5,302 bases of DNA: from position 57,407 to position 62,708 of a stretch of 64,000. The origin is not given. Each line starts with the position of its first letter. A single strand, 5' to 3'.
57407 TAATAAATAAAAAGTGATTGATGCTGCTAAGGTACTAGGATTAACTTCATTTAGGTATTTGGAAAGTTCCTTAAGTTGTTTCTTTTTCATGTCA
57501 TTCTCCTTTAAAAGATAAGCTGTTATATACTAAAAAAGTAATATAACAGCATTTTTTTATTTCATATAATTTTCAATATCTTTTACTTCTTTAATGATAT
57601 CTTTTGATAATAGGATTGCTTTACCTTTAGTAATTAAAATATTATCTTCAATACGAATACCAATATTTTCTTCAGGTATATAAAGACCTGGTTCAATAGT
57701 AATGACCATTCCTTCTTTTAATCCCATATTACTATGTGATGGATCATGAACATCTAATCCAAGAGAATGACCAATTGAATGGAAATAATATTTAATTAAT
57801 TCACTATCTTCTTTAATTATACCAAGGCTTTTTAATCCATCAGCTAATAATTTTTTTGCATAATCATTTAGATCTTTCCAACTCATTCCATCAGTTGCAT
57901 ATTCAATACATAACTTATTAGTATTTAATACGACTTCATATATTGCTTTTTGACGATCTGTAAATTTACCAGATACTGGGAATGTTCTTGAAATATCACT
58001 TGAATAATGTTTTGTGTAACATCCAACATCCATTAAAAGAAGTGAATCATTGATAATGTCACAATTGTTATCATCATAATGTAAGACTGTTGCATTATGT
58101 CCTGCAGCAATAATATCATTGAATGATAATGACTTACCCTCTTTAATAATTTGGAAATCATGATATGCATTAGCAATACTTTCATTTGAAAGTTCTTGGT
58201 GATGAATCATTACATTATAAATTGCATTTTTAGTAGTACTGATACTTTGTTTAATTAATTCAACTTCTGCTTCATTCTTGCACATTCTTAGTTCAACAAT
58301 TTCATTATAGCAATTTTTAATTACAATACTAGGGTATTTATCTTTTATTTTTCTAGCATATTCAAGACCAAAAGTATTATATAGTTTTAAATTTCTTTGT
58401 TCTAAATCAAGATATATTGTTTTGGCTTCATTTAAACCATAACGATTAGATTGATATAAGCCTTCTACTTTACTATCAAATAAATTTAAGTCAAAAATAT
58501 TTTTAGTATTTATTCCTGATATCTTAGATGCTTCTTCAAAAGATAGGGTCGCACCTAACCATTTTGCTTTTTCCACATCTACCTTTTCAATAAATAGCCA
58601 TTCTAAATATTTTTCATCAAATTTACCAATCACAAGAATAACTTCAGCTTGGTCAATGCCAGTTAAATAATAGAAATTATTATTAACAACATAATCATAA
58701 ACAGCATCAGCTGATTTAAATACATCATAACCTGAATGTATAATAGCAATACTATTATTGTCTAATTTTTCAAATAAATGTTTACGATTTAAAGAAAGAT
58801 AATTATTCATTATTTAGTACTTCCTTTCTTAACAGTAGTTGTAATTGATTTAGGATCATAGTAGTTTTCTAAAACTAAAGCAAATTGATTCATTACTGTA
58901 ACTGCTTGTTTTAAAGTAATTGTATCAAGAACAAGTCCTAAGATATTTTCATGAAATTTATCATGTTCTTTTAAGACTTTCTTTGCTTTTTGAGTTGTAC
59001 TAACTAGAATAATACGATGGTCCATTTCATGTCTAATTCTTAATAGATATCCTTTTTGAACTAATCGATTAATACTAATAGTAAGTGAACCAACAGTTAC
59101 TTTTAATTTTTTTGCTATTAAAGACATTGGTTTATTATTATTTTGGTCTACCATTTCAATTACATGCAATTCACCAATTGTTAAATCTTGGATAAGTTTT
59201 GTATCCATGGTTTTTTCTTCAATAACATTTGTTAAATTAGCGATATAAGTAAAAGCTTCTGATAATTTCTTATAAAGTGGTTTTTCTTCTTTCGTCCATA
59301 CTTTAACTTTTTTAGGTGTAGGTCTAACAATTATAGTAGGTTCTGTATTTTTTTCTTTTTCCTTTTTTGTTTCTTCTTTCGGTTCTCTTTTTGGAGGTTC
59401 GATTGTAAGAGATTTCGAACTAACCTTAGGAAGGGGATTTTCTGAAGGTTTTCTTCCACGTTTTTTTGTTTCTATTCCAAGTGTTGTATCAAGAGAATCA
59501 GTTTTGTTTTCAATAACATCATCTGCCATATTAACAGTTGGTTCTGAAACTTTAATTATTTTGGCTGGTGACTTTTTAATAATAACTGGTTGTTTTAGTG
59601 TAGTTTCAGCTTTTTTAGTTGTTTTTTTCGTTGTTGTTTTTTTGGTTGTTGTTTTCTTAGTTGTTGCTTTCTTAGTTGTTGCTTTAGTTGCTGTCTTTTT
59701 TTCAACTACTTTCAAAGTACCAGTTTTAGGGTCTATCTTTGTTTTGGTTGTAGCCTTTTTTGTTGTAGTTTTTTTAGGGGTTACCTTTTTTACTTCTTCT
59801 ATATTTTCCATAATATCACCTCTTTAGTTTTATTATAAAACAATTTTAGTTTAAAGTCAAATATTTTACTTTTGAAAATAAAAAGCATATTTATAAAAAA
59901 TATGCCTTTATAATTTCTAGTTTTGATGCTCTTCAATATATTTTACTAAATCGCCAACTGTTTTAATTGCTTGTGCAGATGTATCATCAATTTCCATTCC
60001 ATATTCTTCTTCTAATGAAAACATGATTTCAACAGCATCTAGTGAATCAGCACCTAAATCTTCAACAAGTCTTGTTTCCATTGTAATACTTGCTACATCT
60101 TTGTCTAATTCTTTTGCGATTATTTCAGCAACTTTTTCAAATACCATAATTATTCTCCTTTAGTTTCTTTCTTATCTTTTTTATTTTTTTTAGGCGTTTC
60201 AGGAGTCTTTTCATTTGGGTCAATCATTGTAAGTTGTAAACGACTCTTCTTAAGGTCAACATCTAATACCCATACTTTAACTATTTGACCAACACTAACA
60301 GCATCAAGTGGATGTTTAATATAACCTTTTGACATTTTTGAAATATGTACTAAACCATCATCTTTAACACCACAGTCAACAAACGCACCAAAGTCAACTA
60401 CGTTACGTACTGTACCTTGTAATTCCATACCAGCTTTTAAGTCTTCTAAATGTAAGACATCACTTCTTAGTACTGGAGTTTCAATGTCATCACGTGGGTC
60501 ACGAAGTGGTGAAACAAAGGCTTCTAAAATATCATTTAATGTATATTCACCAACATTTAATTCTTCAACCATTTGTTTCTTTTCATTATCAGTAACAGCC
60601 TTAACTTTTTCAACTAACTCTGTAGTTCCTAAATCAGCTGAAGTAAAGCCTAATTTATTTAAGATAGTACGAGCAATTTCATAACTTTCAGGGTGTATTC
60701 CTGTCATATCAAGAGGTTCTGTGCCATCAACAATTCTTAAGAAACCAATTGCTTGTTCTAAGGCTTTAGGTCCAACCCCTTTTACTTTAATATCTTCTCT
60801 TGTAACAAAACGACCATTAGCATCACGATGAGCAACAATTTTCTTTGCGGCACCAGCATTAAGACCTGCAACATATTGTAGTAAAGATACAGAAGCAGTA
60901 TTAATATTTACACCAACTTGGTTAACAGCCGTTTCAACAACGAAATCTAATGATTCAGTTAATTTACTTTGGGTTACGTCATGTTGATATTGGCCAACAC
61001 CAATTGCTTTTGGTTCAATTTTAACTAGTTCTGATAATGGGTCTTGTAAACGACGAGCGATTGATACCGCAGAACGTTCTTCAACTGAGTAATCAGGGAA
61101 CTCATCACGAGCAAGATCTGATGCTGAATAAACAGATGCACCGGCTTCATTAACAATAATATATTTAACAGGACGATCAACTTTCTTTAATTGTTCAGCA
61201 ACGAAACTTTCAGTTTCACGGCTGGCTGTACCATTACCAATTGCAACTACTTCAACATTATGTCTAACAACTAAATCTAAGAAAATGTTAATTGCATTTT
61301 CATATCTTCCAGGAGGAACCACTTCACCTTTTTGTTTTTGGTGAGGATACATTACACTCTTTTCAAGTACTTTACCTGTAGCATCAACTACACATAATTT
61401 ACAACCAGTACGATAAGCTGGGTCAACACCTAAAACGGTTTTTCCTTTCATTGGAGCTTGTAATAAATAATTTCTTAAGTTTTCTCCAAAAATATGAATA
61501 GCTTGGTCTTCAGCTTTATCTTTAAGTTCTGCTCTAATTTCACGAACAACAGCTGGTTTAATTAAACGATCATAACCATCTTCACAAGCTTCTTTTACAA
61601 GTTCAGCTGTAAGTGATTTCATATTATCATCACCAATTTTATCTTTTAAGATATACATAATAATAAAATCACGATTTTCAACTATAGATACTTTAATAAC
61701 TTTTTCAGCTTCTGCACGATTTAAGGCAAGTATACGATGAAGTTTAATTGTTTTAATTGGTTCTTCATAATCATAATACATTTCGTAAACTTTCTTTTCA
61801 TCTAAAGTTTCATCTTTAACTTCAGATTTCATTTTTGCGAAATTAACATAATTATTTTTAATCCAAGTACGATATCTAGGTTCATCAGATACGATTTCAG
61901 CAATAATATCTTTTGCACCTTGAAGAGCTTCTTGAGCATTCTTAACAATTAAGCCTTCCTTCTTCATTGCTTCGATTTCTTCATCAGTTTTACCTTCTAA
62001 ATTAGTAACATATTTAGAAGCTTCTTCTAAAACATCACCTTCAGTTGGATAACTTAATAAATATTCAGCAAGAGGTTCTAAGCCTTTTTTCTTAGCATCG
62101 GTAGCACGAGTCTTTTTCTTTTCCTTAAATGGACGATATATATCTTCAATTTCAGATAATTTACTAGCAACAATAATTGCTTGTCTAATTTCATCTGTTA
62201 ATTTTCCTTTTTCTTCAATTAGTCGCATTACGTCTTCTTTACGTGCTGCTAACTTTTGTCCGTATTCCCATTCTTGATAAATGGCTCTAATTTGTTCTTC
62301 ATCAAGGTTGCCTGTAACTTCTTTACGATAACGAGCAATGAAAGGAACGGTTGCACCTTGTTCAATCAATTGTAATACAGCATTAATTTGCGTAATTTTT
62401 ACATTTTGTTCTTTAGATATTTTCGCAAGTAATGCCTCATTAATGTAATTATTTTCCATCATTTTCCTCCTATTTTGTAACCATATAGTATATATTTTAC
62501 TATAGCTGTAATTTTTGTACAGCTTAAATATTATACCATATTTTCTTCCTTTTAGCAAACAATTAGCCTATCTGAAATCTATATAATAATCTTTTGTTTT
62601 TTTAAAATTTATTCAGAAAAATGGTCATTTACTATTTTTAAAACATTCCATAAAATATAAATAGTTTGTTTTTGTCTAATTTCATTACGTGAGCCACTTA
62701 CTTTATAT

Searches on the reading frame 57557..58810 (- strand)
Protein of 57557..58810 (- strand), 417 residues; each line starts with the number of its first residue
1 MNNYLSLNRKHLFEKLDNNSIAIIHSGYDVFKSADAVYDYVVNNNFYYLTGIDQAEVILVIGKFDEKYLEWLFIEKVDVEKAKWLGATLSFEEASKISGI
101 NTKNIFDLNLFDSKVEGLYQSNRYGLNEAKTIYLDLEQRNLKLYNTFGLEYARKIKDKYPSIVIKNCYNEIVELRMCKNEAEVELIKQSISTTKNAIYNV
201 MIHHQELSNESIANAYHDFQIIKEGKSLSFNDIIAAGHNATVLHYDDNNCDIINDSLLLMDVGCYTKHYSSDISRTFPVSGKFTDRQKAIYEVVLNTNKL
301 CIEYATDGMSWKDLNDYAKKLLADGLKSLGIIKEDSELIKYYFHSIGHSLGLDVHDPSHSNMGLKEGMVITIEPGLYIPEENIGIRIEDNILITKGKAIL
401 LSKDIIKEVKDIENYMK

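Call 18: search_protein_families(library=pfam, proteins=[window:57557-58810:-], max_evalue=0.001)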
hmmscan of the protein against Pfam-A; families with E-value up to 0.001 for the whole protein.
window:57557-58810:- (417 aa): 2 families
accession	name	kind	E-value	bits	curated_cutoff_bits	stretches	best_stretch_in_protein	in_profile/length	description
PF00557.29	Peptidase_M24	-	2.5e-48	165.1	23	1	184-395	1-208/208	Metallopeptidase family M24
PF05195.22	AMP_N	-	1.8e-21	76.5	24.6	1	8-120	4-115/121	Aminopeptidase P, N-terminal domain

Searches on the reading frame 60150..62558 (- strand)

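Call 18: search_protein_families(library=pfam, proteins=[window:60150-62558:-], max_evalue=0.001)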
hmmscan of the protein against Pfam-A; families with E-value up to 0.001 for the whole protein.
window:60150-62558:- (802 aa): 10 families
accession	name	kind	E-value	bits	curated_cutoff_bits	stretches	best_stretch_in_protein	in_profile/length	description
PF16921.10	Tex_YqgF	-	2.5e-52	177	27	1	373-505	1-126/126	Tex protein YqgF-like domain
PF09371.15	Tex_N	-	2e-27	95.1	32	1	43-115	3-75/75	Tex-like protein N-terminal domain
PF12836.13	HHH_3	-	2.5e-24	85.6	27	1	545-608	1-65/65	Helix-hairpin-helix motif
PF22706.1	Tex_central_region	-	4.4e-20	72.9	27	1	203-357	18-178/178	Tex central region-like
PF17674.7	HHH_9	-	3.5e-18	66.6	23.1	1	614-689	1-70/70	HHH domain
PF00575.29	S1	-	6.4e-15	55.7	22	1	708-778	3-73/74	S1 RNA binding domain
PF23459.1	S1_RRP5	-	9.2e-09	36.2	27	1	707-776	1-70/72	RRP5 S1 domain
PF14639.11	YqgF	-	1.2e-07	32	35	1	443-512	73-147/150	Holliday-junction resolvase-like of SPT6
PF03934.19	T2SSK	-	0.00011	23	24.2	1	550-590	1-41/63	Type II secretion system (T2SS), protein K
PF14635.12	HHH_7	-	0.00035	21.3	27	1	522-609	9-103/104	Helix-hairpin-helix motif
